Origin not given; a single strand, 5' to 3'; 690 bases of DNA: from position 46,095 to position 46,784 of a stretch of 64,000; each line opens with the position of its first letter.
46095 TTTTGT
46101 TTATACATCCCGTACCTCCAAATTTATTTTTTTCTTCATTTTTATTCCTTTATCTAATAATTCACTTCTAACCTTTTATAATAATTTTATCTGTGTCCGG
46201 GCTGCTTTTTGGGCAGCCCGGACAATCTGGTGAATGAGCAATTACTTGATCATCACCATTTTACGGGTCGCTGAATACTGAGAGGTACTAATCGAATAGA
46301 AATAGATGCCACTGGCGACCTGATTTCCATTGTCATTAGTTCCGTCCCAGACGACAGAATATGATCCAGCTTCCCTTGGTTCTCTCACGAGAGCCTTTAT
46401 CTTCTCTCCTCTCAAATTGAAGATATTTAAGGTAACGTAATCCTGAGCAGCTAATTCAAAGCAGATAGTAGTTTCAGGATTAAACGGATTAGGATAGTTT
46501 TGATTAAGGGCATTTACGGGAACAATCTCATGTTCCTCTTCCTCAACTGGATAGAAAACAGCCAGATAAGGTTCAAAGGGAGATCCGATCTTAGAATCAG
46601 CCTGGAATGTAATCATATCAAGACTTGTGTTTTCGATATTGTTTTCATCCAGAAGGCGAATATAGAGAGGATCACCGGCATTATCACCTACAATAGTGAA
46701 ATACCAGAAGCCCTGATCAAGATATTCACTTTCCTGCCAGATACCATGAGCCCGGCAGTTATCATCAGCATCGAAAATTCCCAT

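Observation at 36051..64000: ~28-kb operon: three giant T9SS repeat proteins followed by a barrel-OmpA anchor protein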

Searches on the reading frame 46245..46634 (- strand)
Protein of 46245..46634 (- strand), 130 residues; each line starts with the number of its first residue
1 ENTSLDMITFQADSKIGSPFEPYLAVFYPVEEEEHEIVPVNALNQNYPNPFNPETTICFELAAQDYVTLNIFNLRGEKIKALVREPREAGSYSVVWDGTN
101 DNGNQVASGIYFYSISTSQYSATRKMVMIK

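Call 47: search_protein_families(library=pfam, proteins=[window:46245-46634:-], max_evalue=1)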
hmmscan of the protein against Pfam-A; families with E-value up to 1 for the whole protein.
seq(130 aa): 5 families
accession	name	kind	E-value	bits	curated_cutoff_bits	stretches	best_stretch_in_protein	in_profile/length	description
PF13860.13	FlgD_ig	-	2e-11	44.2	27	1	63-118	21-76/79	FlgD Ig-like domain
PF18962.6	Por_Secre_tail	-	6.4e-08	33.2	27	1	47-127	2-74/75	Secretion system C-terminal sorting domain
PF13585.12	CHU_C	-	1.9e-06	28.3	27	1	64-120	26-75/86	CHU_C Type IX secretion signal domain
PF10029.15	DUF2271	-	0.0042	17.2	27.3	1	78-123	63-108/136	Predicted periplasmic protein (DUF2271)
PF02924.19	HDPD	-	0.038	14.6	29.1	1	94-120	49-75/116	Bacteriophage lambda head decoration protein D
